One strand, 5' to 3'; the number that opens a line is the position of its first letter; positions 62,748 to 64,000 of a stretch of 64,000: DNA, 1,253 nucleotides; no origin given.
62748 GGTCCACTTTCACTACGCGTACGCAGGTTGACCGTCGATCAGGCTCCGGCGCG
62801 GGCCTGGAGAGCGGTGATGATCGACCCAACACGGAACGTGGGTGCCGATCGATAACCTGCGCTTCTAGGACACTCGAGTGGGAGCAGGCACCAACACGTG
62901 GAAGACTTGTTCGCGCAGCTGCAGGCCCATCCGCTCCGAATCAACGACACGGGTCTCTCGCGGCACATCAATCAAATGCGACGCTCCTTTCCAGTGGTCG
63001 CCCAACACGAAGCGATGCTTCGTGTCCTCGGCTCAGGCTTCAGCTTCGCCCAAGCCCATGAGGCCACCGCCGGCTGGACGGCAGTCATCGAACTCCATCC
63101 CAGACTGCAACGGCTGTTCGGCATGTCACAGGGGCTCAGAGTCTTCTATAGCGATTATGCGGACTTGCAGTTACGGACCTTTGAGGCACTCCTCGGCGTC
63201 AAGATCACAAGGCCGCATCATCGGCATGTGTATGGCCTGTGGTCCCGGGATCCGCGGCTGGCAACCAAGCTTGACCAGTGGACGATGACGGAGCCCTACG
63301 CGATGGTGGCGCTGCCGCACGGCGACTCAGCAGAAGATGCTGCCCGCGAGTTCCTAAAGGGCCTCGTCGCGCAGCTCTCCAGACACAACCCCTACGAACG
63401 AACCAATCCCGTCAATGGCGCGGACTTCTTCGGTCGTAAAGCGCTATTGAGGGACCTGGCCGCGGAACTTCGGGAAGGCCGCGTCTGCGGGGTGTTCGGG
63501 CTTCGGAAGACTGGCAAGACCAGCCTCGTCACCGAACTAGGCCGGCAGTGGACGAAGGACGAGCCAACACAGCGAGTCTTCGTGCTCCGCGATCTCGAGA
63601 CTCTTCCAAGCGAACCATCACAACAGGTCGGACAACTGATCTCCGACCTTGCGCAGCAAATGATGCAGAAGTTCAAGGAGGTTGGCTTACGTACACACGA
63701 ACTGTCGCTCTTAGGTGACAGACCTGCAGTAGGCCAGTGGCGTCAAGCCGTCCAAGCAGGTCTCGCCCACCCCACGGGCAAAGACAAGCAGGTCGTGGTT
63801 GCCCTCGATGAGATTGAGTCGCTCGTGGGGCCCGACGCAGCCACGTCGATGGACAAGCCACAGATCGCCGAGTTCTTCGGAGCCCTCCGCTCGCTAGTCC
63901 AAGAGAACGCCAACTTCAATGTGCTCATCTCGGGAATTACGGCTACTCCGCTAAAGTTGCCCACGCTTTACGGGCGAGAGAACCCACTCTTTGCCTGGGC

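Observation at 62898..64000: Integrase-adjacent P-loop NTPase with an unknown N-terminal domain (possible defence-type STAND protein), cut by the window edge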

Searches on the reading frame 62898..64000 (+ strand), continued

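Call 59: search_protein_families(library=padloc, proteins=[L049:9818-11860:+, L051:2008-4002:+, L054:9920-11956:+, L060:9869-11869:+, L062:9806-11815:+, L061:9950-12022:+, L063:998-3070:+, L067:9950-12019:+, L079:8807-11107:+, L079:11107-12609:+], max_evalue=0.01)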
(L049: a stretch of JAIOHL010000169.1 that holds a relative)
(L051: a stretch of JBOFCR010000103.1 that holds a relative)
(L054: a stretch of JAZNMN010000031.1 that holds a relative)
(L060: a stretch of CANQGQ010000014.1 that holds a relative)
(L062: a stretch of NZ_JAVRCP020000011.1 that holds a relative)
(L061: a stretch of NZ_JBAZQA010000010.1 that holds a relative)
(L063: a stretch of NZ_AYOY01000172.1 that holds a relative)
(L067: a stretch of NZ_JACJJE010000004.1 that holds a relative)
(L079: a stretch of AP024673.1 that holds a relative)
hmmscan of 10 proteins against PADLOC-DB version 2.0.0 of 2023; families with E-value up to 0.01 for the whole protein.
L049:9818-11860:+ (680 aa): 3 families
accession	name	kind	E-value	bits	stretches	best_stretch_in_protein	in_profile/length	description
PDLC04787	PDC-S01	-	2.5e-05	21.3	1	175-252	10-89/412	-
PDLC04140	mad8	-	0.00023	18.8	1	186-232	21-68/314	mads_8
PDLC04592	PDC-M34B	-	0.00092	16.9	1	556-626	68-144/192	-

L051:2008-4002:+ (664 aa): 1 family
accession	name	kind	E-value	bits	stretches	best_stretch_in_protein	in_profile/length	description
PDLC04140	mad8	-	0.0041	14.7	0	178-224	14-62/314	mads_8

L054:9920-11956:+ (678 aa): 0 families

L060:9869-11869:+ (666 aa): 0 families

L062:9806-11815:+ (669 aa): 0 families

L061:9950-12022:+ (690 aa): 2 families
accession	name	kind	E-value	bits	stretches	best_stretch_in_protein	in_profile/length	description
PDLC04787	PDC-S01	-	2.9e-05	21.1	1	173-274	11-113/412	-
PDLC04140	mad8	-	0.0026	15.3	1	178-228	16-67/314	mads_8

L063:998-3070:+ (690 aa): 0 families

L067:9950-12019:+ (689 aa): 0 families

L079:8807-11107:+ (766 aa): 3 families
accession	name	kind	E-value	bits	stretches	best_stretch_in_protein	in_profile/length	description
PDLC02916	CSD_V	-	0.00021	19.1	1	3-64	3-63/64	-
PDLC01639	Csx1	-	0.0057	13.7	1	90-192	131-223/361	CAS-III; associated_signaling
PDLC01360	Csx1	-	0.008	13.3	0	90-148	130-186/365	CAS-III; associated_signaling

L079:11107-12609:+ (500 aa): 4 families
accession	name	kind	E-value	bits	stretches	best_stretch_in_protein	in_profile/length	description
PDLC04592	PDC-M34B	-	1.6e-06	25.9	1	346-488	55-185/192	-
PDLC04591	PDC-M34B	-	0.0009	17.1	1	352-490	54-181/185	-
PDLC04789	PDC-S01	-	0.005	13.9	1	24-74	7-58/375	-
PDLC04140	mad8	-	0.0099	13.4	0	15-109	5-70/314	mads_8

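Call 66: find_related_loci(query=window:62898-64000:+, collection=metagenome_contigs, flank=10000)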
Query window:62898-64000:+ (367 aa) in metagenome_contigs; peptide patterns used: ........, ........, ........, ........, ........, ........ (x = any residue, [..] = any of these).
93 stretches matched a pattern, but none encodes a relative of the query by tblastn (E <= 1e-3).

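Call 73: fold_search(model_id=the predicted structure, library=pdb)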
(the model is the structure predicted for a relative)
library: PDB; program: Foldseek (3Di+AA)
matches with E <= 10: 521; with E <= 0.001: 4
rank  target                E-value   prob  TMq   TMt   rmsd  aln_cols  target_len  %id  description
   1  1w5t_A                3.5e-04  1.00  0.32  0.33   9.2       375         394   16  Structure of the Aeropyrum Pernix ORC2 protein (ADPNP-ADP complexes) (released 2004-10-05)
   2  1w5s_B                7.3e-04  1.00  0.33  0.34   9.0       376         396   16  Structure of the Aeropyrum Pernix ORC2 protein (ADP form) (released 2004-10-05)
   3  1w5t_C                8.4e-04  1.00  0.28  0.29  15.9       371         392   16  Structure of the Aeropyrum Pernix ORC2 protein (ADPNP-ADP complexes) (released 2004-10-05)
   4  2v1u_A                9.3e-04  1.00  0.27  0.29  11.8       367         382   14  STRUCTURE OF THE AEROPYRUM PERNIX ORC1 PROTEIN IN COMPLEX WITH DNA (released 2007-09-18)
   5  3r8f_A                2.7e-03  1.00  0.32  0.39  10.6       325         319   10  Replication initiator DnaA bound to AMPPCP and single-stranded DNA (released 2011-09-28)
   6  3bos_B                2.8e-03  1.00  0.25  0.40  10.0       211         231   15  Crystal structure of a putative dna replication regulator HDA (SAMA_1916) from Shewanella amazonensis sb2b at 1.75 A r (released 2008-01-15)
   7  7jps_E                3.4e-03  0.97  0.25  0.27  18.1       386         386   11  ORC-DNA: Human Origin Recognition Complex (ORC) with DNA bound in the core (released 2020-09-09)
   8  3sc3_A                5.5e-03  1.00  0.25  0.42   5.3       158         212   14  Crystal structure of a Putative DNA replication regulator Hda (Sama_1916) from SHEWANELLA AMAZONENSIS SB2B at 3.00 A r (released 2011-07-13)
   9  8h3h_A                7.8e-03  0.99  0.24  0.19   9.2       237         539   11  Human ATAD2 Walker B mutant, ATP state (released 2023-10-18)
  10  1fnn_A                8.5e-03  0.99  0.27  0.29  13.6       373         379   12  CRYSTAL STRUCTURE OF CDC6P FROM PYROBACULUM AEROPHILUM (released 2000-10-04)
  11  7jgr_A                9.0e-03  0.99  0.29  0.29  16.2       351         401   10  Structure of Drosophila ORC bound to DNA (84 bp) and Cdc6 (released 2020-09-09)
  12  8h3h_B                9.4e-03  0.99  0.25  0.20   9.1       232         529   11  Human ATAD2 Walker B mutant, ATP state (released 2023-10-18)
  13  3bos_A                1.1e-02  0.99  0.26  0.41  14.7       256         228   11  Crystal structure of a putative dna replication regulator HDA (SAMA_1916) from Shewanella amazonensis sb2b at 1.75 A r (released 2008-01-15)
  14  7dfv_B                1.5e-02  1.00  0.37  0.31   6.9       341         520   11  Cryo-EM structure of plant NLR RPP1 tetramer core part (released 2020-12-16)
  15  7jpr_E                1.5e-02  0.94  0.26  0.28  18.0       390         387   10  ORC-OPEN: Human Origin Recognition Complex (ORC) in an open conformation (released 2020-09-09)
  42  2fna_A                6.5e-02  0.93  0.29  0.32   7.2       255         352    8  Crystal structure of an archaeal aaa+ atpase (sso1545) from sulfolobus solfataricus p2 at 2.00 A resolution (released 2006-02-07)
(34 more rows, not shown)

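Call 77: search_protein_representatives(alignment_id=A1)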
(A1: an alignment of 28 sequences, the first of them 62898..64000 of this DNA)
Query: 28 sequences, 527 profile positions. Proteins with E-value up to 0.001 (for the whole library): 7666; up to 1e-10: 2256; up to 1e-30: 811. The best 150 are listed.
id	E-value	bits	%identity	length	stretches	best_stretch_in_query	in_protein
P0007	2.7e-217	739.0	-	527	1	1-524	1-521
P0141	2.0e-191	653.7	-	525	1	9-522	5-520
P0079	2.8e-188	643.3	-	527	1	4-522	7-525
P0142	1.2e-185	634.6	-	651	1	13-520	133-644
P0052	3.6e-181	619.8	-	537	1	5-523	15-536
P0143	2.3e-177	607.2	-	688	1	12-517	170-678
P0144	3.3e-173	593.6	-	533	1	4-520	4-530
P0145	4.6e-171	586.5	-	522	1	11-523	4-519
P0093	1.2e-170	585.0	-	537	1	4-521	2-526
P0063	2.5e-165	567.5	-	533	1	6-522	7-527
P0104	5.2e-163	559.9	-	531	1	15-524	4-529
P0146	1.7e-159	548.3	-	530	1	5-523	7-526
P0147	2.0e-159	548.1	-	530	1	6-520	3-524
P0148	7.5e-158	542.9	-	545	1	11-522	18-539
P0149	3.6e-155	534.0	-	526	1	14-525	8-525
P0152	1.6e-144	498.9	-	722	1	17-519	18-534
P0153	2.1e-143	495.2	-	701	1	15-520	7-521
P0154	2.4e-139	481.8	-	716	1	14-521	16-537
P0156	2.4e-138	478.5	-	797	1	10-521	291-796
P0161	7.5e-134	463.7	-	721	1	12-523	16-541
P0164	3.0e-131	455.1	-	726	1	6-521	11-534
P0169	3.0e-126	438.6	-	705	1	23-523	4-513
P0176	4.9e-103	362.0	-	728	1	5-524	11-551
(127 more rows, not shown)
